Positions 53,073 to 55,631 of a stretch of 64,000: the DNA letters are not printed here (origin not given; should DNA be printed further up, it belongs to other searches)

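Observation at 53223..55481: A 752-aa coiled-coil protein with three His-rich clusters and a C-terminal membrane anchor ending in (GGGH)n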

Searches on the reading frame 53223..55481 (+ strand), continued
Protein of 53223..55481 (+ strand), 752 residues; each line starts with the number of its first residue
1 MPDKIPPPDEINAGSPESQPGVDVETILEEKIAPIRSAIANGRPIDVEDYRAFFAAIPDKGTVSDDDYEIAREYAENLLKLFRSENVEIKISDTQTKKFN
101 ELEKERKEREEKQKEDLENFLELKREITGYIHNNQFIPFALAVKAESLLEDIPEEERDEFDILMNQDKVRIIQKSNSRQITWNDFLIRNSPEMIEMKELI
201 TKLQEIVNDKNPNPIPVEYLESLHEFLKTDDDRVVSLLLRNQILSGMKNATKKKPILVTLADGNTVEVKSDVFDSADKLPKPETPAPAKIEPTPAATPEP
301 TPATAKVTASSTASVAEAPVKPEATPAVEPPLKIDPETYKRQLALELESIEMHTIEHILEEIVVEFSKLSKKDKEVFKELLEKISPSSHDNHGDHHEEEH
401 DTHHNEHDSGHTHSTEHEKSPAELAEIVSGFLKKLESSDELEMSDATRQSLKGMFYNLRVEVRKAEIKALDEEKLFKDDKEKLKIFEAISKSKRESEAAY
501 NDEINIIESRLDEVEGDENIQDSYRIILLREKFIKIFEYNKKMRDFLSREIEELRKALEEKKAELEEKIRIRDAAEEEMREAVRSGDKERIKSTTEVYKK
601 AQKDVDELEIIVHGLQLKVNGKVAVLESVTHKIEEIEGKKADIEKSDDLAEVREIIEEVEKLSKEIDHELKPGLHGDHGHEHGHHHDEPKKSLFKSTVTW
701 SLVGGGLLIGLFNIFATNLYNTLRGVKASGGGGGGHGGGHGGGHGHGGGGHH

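Call 68: search_protein_families(library=pfam, proteins=[P0004, P0005, P0006, P0007, P0008, P0009, P0010, P0014, P0024, P0031], max_evalue=0.01)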
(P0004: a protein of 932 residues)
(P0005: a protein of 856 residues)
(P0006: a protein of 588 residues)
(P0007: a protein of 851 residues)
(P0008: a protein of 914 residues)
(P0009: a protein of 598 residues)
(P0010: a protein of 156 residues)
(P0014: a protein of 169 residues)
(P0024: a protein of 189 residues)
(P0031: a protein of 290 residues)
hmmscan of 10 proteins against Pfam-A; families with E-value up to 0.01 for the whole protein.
P0004 (932 aa): 0 families

P0005 (856 aa): 1 family
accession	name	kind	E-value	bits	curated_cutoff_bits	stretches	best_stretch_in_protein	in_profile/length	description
PF05335.18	DUF745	-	0.0029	17.8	33.3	0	645-679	118-152/183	Protein of unknown function (DUF745)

P0006 (588 aa): 0 families

P0007 (851 aa): 0 families

P0008 (914 aa): 0 families

P0009 (598 aa): 0 families

P0010 (156 aa): 0 families

P0014 (169 aa): 0 families

P0024 (189 aa): 3 families
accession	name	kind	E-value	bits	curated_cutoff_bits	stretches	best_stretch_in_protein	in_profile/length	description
PF24881.1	DUF7739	-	0.0022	18.9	27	1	30-84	13-66/98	Domain of unknown function (DUF7739)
PF18958.6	DUF5700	-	0.0044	16.9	25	1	5-54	180-230/283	Putative zinc dependent peptidase (DUF5700)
PF19979.4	DUF6415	-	0.0071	17.5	27.5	0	49-123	3-80/95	Family of unknown function (DUF6415)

P0031 (290 aa): 0 families

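Call 73: find_encoding_contigs(protein=P0005, flank=5000, max_places=1)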
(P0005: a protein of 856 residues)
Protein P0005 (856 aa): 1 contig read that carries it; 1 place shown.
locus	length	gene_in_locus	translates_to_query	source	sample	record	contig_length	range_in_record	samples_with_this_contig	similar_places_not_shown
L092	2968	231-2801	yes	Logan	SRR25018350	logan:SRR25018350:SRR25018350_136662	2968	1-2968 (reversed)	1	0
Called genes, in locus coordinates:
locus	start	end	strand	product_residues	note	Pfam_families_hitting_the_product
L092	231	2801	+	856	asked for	-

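Call 74: find_encoding_contigs(protein=P0007, flank=5000, max_places=1)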
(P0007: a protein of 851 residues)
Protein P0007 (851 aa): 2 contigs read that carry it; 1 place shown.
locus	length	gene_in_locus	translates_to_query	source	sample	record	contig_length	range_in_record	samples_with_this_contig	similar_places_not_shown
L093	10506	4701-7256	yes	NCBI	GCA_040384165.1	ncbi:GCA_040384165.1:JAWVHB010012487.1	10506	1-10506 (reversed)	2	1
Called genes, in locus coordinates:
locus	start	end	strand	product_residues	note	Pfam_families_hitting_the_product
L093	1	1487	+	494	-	PF01743:PolyA_pol, PF12627:PolyA_pol_RNAbd, PF01966:HD, PF13735:tRNA_NucTran2_2 (weak)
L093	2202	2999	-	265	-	PF03372:Exo_endo_phos, PF14529:Exo_endo_phos_2 (weak)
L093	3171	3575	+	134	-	-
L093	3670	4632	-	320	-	PF13102:Phage_int_SAM_5 (weak), PF13495:Phage_int_SAM_4 (weak), PF02899:Phage_int_SAM_1, PF00589:Phage_integrase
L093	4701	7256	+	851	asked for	-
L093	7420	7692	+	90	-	PF00312:Ribosomal_S15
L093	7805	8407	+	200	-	PF01936:NYN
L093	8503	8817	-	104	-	-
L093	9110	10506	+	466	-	PF01138:RNase_PH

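Call 75: find_encoding_contigs(protein=P0014, flank=5000, max_places=1)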
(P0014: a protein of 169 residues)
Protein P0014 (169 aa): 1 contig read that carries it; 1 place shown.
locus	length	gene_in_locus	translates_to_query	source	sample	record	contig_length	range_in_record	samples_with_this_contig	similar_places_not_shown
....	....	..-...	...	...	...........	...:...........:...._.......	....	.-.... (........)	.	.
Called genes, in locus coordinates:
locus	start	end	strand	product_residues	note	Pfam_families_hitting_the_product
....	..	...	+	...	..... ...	-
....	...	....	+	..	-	-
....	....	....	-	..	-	?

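Call 76: find_encoding_contigs(protein=P0024, flank=5000, max_places=1)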
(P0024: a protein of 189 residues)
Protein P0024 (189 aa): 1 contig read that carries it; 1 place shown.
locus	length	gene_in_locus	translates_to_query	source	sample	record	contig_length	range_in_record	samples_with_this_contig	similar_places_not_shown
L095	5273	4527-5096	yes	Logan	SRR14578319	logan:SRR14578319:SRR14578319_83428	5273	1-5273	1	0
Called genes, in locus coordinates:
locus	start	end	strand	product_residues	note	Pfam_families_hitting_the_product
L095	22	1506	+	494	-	PF01743:PolyA_pol, PF12627:PolyA_pol_RNAbd, PF01966:HD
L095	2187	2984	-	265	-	PF03372:Exo_endo_phos, PF14529:Exo_endo_phos_2 (weak)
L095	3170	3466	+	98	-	-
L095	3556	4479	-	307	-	PF02899:Phage_int_SAM_1, PF13102:Phage_int_SAM_5 (weak), PF13495:Phage_int_SAM_4 (faint), PF00589:Phage_integrase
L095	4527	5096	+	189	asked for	-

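Call 86: search_protein_families(library=padloc, proteins=[window:53223-55478:+, P0007, P0005, P0010], max_evalue=0.01)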
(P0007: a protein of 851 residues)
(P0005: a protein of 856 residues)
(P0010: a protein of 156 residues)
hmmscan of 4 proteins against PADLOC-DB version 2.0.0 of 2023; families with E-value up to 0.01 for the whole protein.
window:53223-55478:+ (752 aa): 0 families

P0007 (851 aa): 0 families

P0005 (856 aa): 0 families

P0010 (156 aa): 0 families

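Call 87: search_protein_families(library=phrogs, proteins=[window:53223-55478:+, P0007, P0005, P0010], max_evalue=0.01)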
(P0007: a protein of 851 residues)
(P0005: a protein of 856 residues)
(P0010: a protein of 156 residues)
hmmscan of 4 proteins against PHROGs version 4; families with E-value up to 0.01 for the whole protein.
window:53223-55478:+ (752 aa): 0 families

P0007 (851 aa): 0 families

P0005 (856 aa): 0 families

P0010 (156 aa): 0 families

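Call 89: search_solved_structures(query=window:53223-55478:+, max_evalue=1)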
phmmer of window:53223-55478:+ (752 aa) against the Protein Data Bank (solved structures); distinct sequences matched with E-value up to 1: 4.
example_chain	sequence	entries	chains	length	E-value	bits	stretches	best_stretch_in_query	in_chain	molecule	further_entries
8ddy_A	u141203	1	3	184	0.06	15.4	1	399-481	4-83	Allophycocyanin subunit alpha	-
6u5v_A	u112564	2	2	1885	0.2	13.7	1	254-326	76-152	Fatty acid synthase subunit alpha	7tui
9d47_C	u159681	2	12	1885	0.2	13.7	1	254-326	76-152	Fatty acid synthase subunit alpha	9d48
7qnl_AAA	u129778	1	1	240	0.42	12.7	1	573-627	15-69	DARPIN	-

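Call 91: find_related_loci(query=A1, collection=viral_contigs, flank=5000)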
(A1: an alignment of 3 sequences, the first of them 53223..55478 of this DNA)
Query A1 (752 aa) in viral_contigs; peptide patterns used: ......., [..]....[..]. (x = any residue, [..] = any of these).
97 stretches matched a pattern, but none encodes a relative of the query by tblastn (E <= 1e-3).
